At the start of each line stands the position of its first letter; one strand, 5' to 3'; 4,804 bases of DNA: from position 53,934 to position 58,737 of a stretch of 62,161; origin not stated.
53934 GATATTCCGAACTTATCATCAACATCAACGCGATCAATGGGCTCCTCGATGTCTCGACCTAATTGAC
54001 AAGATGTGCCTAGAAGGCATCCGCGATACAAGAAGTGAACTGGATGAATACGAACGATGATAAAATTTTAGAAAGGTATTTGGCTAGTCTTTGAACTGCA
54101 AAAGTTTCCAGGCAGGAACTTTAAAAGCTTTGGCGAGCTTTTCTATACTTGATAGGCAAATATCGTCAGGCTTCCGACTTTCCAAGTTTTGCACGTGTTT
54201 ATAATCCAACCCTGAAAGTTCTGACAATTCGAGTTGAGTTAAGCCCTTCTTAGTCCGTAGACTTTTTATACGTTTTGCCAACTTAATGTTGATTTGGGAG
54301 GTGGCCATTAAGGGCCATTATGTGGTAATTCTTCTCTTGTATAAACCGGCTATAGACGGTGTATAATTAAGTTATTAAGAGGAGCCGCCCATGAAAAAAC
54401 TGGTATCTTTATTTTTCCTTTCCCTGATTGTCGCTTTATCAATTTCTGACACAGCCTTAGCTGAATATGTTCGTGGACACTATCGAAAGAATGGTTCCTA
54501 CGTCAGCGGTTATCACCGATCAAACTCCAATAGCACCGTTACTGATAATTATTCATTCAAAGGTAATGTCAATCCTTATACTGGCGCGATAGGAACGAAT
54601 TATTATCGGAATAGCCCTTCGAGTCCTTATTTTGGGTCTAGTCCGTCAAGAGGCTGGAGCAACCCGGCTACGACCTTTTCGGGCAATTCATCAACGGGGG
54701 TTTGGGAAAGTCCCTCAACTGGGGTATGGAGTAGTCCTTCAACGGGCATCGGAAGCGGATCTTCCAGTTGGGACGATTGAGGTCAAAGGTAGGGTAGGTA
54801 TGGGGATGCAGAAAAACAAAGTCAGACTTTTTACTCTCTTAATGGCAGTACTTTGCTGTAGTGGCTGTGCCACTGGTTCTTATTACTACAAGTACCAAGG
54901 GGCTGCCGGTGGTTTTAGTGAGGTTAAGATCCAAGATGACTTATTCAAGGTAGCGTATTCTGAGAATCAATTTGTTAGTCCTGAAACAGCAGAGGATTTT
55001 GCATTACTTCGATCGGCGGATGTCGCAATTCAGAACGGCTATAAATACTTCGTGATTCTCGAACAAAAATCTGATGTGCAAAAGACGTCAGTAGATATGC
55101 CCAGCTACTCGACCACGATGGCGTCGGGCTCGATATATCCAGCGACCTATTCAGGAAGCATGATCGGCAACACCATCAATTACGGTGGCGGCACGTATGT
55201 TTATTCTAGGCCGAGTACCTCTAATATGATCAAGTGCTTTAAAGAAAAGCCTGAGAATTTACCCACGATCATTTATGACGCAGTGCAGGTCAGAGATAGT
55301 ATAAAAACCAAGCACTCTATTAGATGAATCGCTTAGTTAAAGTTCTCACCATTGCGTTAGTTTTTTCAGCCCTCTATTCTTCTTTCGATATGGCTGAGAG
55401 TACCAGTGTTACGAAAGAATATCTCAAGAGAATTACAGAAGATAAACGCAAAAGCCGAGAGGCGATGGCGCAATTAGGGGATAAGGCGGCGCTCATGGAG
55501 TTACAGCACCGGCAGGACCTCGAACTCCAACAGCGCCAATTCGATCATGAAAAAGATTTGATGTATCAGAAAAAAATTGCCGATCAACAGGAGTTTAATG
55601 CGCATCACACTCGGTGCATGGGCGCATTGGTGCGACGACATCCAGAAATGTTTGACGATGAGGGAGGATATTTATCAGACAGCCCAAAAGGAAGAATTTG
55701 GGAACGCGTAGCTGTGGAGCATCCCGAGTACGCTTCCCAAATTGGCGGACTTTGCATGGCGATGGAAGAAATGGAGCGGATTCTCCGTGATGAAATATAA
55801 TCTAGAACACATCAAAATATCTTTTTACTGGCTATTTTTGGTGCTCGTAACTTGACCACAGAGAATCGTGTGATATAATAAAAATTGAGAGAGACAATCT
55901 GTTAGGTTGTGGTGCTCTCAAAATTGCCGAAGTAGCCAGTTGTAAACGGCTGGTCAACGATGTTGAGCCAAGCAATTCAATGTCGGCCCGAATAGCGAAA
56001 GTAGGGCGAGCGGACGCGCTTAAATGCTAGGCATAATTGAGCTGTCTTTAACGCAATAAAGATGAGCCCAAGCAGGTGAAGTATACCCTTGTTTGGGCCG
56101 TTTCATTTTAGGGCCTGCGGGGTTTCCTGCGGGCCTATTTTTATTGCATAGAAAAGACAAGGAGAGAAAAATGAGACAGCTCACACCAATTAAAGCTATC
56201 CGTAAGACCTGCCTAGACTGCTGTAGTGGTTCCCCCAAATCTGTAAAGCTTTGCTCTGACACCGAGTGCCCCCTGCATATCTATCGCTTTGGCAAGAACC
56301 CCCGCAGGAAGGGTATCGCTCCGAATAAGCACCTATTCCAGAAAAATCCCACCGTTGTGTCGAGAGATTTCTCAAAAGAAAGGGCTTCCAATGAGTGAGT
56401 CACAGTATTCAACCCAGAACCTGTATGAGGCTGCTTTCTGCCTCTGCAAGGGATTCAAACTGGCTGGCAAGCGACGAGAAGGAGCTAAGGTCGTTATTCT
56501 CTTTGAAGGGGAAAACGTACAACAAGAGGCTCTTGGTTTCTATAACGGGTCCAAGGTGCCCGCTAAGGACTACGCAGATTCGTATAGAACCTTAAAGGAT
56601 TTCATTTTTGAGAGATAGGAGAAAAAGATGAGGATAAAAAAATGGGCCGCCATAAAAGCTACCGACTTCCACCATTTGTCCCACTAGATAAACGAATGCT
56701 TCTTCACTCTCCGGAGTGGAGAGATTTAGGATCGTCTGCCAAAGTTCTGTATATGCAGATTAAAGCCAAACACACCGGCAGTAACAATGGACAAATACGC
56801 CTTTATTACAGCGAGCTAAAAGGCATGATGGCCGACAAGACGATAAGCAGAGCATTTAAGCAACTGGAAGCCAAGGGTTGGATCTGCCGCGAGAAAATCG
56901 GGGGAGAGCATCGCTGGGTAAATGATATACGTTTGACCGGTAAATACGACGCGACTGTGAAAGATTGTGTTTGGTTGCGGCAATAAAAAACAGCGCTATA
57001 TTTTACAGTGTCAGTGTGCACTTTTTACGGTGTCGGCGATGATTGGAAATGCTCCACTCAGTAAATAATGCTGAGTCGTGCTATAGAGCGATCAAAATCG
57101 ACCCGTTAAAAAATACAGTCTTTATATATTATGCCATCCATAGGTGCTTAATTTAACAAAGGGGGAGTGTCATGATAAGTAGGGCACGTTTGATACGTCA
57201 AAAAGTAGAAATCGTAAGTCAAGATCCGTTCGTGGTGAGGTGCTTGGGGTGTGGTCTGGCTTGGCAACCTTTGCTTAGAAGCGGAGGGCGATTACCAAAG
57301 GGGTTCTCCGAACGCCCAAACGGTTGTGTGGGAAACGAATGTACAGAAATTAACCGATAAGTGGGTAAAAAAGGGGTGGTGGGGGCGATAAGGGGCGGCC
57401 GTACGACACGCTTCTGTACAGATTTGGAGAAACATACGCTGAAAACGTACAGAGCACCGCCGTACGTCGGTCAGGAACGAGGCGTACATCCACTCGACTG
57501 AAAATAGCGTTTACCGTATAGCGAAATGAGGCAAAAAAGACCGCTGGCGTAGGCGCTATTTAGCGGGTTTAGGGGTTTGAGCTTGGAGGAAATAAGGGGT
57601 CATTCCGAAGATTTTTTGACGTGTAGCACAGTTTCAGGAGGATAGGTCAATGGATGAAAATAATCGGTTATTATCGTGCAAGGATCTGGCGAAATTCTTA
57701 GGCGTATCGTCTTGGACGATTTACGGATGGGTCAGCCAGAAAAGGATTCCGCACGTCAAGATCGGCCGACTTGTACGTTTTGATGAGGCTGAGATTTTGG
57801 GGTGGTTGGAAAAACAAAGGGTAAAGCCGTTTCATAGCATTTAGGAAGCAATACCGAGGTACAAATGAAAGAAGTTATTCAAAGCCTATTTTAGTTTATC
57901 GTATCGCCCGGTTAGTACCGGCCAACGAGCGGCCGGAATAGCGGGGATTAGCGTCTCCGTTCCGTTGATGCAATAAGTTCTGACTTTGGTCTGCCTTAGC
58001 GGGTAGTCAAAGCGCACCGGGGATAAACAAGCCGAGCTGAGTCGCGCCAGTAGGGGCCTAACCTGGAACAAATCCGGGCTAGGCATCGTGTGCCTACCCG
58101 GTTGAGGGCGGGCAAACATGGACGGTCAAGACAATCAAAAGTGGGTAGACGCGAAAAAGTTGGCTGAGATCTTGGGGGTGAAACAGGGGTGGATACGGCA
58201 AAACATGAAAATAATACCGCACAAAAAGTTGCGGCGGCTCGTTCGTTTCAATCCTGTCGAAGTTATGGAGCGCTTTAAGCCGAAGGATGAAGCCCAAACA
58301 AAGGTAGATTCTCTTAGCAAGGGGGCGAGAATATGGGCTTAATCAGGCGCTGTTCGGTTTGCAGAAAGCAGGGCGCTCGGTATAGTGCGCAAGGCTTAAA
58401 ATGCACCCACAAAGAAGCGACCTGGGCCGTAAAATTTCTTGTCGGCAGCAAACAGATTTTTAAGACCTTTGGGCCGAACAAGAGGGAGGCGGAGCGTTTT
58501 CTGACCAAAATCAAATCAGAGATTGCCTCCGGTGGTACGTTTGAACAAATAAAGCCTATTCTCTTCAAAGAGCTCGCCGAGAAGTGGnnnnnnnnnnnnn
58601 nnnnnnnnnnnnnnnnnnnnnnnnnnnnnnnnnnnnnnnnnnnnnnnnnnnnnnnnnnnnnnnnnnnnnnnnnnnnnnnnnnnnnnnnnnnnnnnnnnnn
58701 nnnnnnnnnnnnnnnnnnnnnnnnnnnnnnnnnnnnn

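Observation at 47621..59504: About 11.9-kb low-GC integrative island whose putative att core lies inside the 3' end of its own integrase gene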

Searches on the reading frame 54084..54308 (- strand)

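Call 23: search_protein_families(library=pfam, proteins=[window:54084-54308:-], max_evalue=1)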
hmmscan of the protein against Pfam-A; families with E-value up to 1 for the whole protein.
window:54084-54308:- (74 aa): 7 families
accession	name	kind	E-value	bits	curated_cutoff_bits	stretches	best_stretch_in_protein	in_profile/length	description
PF01381.28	HTH_3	-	1.6e-07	31.7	23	1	14-65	1-51/55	Helix-turn-helix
PF13443.12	HTH_26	-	1.9e-05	25.3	22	1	13-64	1-52/63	Cro/C1-type HTH DNA-binding domain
PF12844.13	HTH_19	-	2.2e-05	24.7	30.2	1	12-71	2-60/64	Helix-turn-helix domain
PF13744.12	HTH_37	-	0.0019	18.4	27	1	5-55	14-64/80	Helix-turn-helix domain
PF13413.12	HTH_25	-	0.011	15.9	24.6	1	15-49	3-37/62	Helix-turn-helix domain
PF12836.13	HHH_3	-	0.014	15.9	27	1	4-43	20-61/65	Helix-hairpin-helix motif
PF13560.12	HTH_31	-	0.015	16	27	1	10-65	2-57/64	Helix-turn-helix domain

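Call 52: search_protein_families(library=phrogs, proteins=[window:54084-54308:-], max_evalue=0.001)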
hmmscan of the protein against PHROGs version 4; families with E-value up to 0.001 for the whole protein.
window:54084-54308:- (74 aa): 13 families
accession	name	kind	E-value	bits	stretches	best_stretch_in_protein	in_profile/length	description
phrog_8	-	transcription regulation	2.4e-11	44.7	1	1-70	68-136/346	transcriptional regulator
phrog_4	-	transcription regulation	1.8e-09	38.1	1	8-69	135-191/400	transcriptional repressor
phrog_3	-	transcription regulation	6.9e-09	37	1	4-72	83-148/430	transcriptional repressor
phrog_5823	-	transcription regulation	9.4e-09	35.9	1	9-69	6-66/404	transcriptional regulator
phrog_147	-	transcription regulation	2.3e-08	35.3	1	8-63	3-60/100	transcriptional regulator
phrog_2967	-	transcription regulation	5.3e-06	27.1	1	3-65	4-65/225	transcriptional regulator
phrog_1373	-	transcription regulation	2e-05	25.6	1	9-66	63-119/166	transcriptional regulator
phrog_4583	-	transcription regulation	0.00013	23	1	1-71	2-71/81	transcriptional repressor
phrog_2439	-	transcription regulation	0.00022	21.2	1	12-66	10-63/367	transcriptional regulator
phrog_1994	-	DNA, RNA and nucleotide metabolism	0.00035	21.5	1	12-72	2-61/170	DNA binding protein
phrog_2104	-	unknown function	0.00037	21.7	1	11-46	41-78/103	-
phrog_4779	-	transcription regulation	0.00041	21.8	1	10-64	3-58/98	transcriptional regulator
phrog_7241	-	transcription regulation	0.0005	21.1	1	6-70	58-121/122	transcriptional regulator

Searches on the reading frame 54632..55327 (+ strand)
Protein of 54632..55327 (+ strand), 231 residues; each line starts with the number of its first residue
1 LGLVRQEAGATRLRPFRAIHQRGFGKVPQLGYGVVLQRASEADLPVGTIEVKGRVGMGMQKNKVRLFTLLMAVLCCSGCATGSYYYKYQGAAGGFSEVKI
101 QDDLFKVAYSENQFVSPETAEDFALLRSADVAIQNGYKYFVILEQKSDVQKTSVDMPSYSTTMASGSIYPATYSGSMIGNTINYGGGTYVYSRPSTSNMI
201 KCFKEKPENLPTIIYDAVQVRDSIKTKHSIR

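Call 8: search_protein_families(library=pfam, proteins=[window:54632-55327:+], max_evalue=0.01)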
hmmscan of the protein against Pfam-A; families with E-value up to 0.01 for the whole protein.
window:54632-55327:+ (231 aa): 0 families

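Call 41: search_protein_families(library=padloc, proteins=[window:54632-55327:+], max_evalue=0.01)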
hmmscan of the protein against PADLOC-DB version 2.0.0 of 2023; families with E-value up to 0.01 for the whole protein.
window:54632-55327:+ (231 aa): 0 families

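Call 42: search_protein_families(library=ncbifam, proteins=[window:54632-55327:+], max_evalue=0.001)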
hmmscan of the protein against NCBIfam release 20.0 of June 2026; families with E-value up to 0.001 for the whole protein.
window:54632-55327:+ (231 aa): 1 family
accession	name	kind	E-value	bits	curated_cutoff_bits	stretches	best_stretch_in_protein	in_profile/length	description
NF047637.1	lipo_CC0125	subfamily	3.5e-25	89.4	40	1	67-224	4-168/169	CC0125/CC1285 family lipoprotein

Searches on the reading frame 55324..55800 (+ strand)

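Call 8: search_protein_families(library=pfam, proteins=[window:55324-55800:+], max_evalue=0.01)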
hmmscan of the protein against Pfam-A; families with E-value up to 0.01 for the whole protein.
window:55324-55800:+ (158 aa): 1 family
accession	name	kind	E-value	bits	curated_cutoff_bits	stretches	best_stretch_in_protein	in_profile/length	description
PF10986.14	ZrgA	-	0.0019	18.6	27.4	1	8-95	9-98/161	ZrgA family zinc uptake protein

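Call 41: search_protein_families(library=padloc, proteins=[window:55324-55800:+], max_evalue=0.01)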
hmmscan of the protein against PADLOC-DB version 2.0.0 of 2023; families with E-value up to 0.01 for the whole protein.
window:55324-55800:+ (158 aa): 0 families

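Call 42: search_protein_families(library=ncbifam, proteins=[window:55324-55800:+], max_evalue=0.001)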
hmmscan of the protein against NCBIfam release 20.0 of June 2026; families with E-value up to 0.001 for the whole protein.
window:55324-55800:+ (158 aa): 0 families

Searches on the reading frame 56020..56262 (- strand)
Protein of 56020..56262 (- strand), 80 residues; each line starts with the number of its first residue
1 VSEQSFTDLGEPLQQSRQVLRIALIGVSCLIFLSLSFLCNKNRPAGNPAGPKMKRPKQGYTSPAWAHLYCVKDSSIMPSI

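Call 23: search_protein_families(library=pfam, proteins=[window:56020-56262:-], max_evalue=1)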
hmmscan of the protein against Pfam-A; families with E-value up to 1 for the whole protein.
window:56020-56262:- (80 aa): 1 family
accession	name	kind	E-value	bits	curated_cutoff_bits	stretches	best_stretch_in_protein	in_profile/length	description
PF11120.13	CBP_BcsF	-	0.3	11.5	23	1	22-41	7-26/60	Cellulose biosynthesis protein BcsF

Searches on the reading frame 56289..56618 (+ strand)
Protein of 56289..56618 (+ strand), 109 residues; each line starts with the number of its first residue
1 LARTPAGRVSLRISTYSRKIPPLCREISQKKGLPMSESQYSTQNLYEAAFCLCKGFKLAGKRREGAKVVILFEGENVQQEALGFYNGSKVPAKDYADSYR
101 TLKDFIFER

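Call 23: search_protein_families(library=pfam, proteins=[window:56289-56618:+], max_evalue=1)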
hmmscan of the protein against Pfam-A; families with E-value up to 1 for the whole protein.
window:56289-56618:+ (109 aa): 1 family
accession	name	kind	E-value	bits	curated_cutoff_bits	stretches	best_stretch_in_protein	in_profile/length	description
PF18903.5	DUF5659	-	7e-05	23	23.6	1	38-106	2-73/75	Domain of unknown function (DUF5659)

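Call 52: search_protein_families(library=phrogs, proteins=[window:56289-56618:+], max_evalue=0.001)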
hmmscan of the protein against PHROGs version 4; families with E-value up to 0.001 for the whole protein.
window:56289-56618:+ (109 aa): 0 families

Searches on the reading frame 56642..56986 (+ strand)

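Call 23: search_protein_families(library=pfam, proteins=[window:56642-56986:+], max_evalue=1)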
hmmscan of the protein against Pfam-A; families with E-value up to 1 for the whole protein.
window:56642-56986:+ (114 aa): 7 families
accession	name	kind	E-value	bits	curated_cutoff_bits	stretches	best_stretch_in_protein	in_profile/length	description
PF13730.12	HTH_36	-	0.0015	18.7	25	1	29-81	3-55/55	Helix-turn-helix domain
PF06970.17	RepA_N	-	0.015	15.6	30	1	18-47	8-37/76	Replication initiator protein A (RepA) N-terminus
PF01047.28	MarR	-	0.022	15.1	24.6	1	66-85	32-51/59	MarR family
PF13545.12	HTH_Crp_2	-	0.048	14.1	27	1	65-85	36-57/70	Crp-like helix-turn-helix domain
PF03965.22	Penicillinase_R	-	0.058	14.2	22.6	1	44-93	15-63/115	Penicillinase repressor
PF12802.13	MarR_2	-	0.063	13.9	27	1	67-89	36-58/61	MarR family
PF25213.1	HVO_A0261_N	-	0.21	11.9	35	1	64-89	37-60/86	HVO_A0261 N-terminal domain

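Call 41: search_protein_families(library=padloc, proteins=[window:56642-56986:+], max_evalue=0.01)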
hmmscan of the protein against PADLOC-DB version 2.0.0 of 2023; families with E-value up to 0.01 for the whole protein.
window:56642-56986:+ (114 aa): 0 families

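Call 52: search_protein_families(library=phrogs, proteins=[window:56642-56986:+], max_evalue=0.001)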
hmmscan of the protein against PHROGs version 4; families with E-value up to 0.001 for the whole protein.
window:56642-56986:+ (114 aa): 3 families
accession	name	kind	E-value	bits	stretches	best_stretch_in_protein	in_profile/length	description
phrog_428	-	DNA, RNA and nucleotide metabolism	4.3e-05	23.9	1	33-89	107-165/455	replication initiation protein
phrog_186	-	DNA, RNA and nucleotide metabolism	0.00012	22.9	1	18-91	27-102/308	DnaD-like helicase loader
phrog_270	-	DNA, RNA and nucleotide metabolism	0.00014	22.3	1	15-98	27-115/383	replication initiation protein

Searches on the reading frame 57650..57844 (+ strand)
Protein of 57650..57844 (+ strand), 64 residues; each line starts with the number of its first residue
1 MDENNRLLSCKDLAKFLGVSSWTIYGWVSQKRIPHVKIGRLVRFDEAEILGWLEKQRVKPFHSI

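Call 23: search_protein_families(library=pfam, proteins=[window:57650-57844:+], max_evalue=1)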
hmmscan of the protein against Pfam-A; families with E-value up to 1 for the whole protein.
window:57650-57844:+ (64 aa): 14 families
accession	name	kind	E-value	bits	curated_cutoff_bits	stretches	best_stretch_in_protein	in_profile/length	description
PF12728.13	HTH_17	-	5.9e-14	52.5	27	1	7-57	1-51/51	Helix-turn-helix domain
PF05930.18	Phage_AlpA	-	0.00077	19.7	21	1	6-53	2-51/51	Prophage CP4-57 regulatory protein (AlpA)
PF10668.15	Phage_terminase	-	0.0019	18.3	22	1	3-30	18-45/67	Phage terminase small subunit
PF15943.11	YdaS_toxin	-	0.0053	17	30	1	11-34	12-36/65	Bacterial toxin YdaS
PF07022.19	Phage_CI_repr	-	0.007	17.1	22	1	11-38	16-43/65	Bacteriophage CI repressor helix-turn-helix domain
PF01381.28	HTH_3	-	0.022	15.2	23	1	9-36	11-38/55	Helix-turn-helix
PF13518.12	HTH_28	-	0.037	14.6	25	1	9-30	14-35/52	Helix-turn-helix domain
PF13384.12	HTH_23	-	0.059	13.6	24.6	1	8-29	18-39/50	Homeodomain-like domain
PF08279.18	HTH_11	-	0.061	13.7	25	1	5-25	14-33/55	HTH domain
PF04218.19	CENP-B_N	-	0.093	12.8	21.2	1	2-32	20-47/53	CENP-B N-terminal DNA-binding domain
PF07453.19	NUMOD1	-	0.099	13.4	22.8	1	9-24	18-33/37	NUMOD1 domain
PF01527.26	HTH_Tnp_1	-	0.16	12.7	24.1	1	9-31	25-47/75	Transposase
PF00376.29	MerR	-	0.2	12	28.2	1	11-36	3-28/38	MerR family regulatory protein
PF13022.12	HTH_Tnp_1_2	-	0.23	12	27.9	1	8-31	27-50/122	Helix-turn-helix of insertion element transposase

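Call 52: search_protein_families(library=phrogs, proteins=[window:57650-57844:+], max_evalue=0.001)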
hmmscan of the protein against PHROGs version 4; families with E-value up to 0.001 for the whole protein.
window:57650-57844:+ (64 aa): 12 families
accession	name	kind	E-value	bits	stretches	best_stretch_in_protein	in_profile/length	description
phrog_66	-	integration and excision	2.3e-12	48.3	1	3-59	89-146/412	excisionase and transcriptional regulator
phrog_15534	-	DNA, RNA and nucleotide metabolism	2.3e-09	38.7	1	5-56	41-91/93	HTH DNA binding protein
phrog_597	-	DNA, RNA and nucleotide metabolism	4e-07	31.2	1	1-56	106-164/200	DNA binding protein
phrog_25262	-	unknown function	5.4e-07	30.6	1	5-59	32-87/106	-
phrog_7338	-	unknown function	4.2e-06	27.9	1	3-57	26-81/87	-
phrog_668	-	DNA, RNA and nucleotide metabolism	4.6e-06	27.4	1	4-58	60-115/181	HTH DNA binding protein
phrog_57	-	head and packaging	6.4e-06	27.1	1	2-57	7-63/199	terminase small subunit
phrog_2951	-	unknown function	6.5e-05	23.9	1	9-40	28-62/90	-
phrog_1840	-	integration and excision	7.5e-05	24.1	1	18-60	18-60/90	excisionase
phrog_10045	-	DNA, RNA and nucleotide metabolism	7.5e-05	23.5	1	5-51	18-65/74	HTH DNA binding protein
phrog_1864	-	unknown function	0.00025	21.9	1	9-42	22-55/73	-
phrog_1969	-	unknown function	0.00059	21.1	0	3-33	57-89/116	-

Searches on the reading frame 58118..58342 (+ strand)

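Call 23: search_protein_families(library=pfam, proteins=[window:58118-58342:+], max_evalue=1)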
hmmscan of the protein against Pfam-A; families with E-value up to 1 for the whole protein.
window:58118-58342:+ (74 aa): 3 families
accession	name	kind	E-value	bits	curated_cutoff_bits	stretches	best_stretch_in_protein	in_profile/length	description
PF12728.13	HTH_17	-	0.0043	17.7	27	1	9-52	1-46/51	Helix-turn-helix domain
PF06971.19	Put_DNA-bind_N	-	0.13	12.8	27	0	4-28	22-46/49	Putative DNA-binding protein N-terminus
PF20132.4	DUF6522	-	0.13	12.4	25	1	4-31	7-34/88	Family of unknown function (DUF6522)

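Call 52: search_protein_families(library=phrogs, proteins=[window:58118-58342:+], max_evalue=0.001)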
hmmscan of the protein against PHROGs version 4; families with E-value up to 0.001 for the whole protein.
window:58118-58342:+ (74 aa): 0 families

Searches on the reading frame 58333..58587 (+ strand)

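Call 23: search_protein_families(library=pfam, proteins=[window:58333-58587:+], max_evalue=1)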
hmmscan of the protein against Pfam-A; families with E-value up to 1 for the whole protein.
seq(85 aa): 3 families
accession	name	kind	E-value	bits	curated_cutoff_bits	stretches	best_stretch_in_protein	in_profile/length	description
PF06207.16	DUF1002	-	0.053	13.5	26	1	18-77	117-177/220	Protein of unknown function (DUF1002)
PF12167.14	Arm-DNA-bind_2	-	0.064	13.7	22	1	49-70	35-55/65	Arm DNA-binding domain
PF07754.17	HVO_2753_ZBP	-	0.16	12.2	33.2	1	4-18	27-41/46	Small zinc finger protein HVO_2753-like, Zn-binding pocket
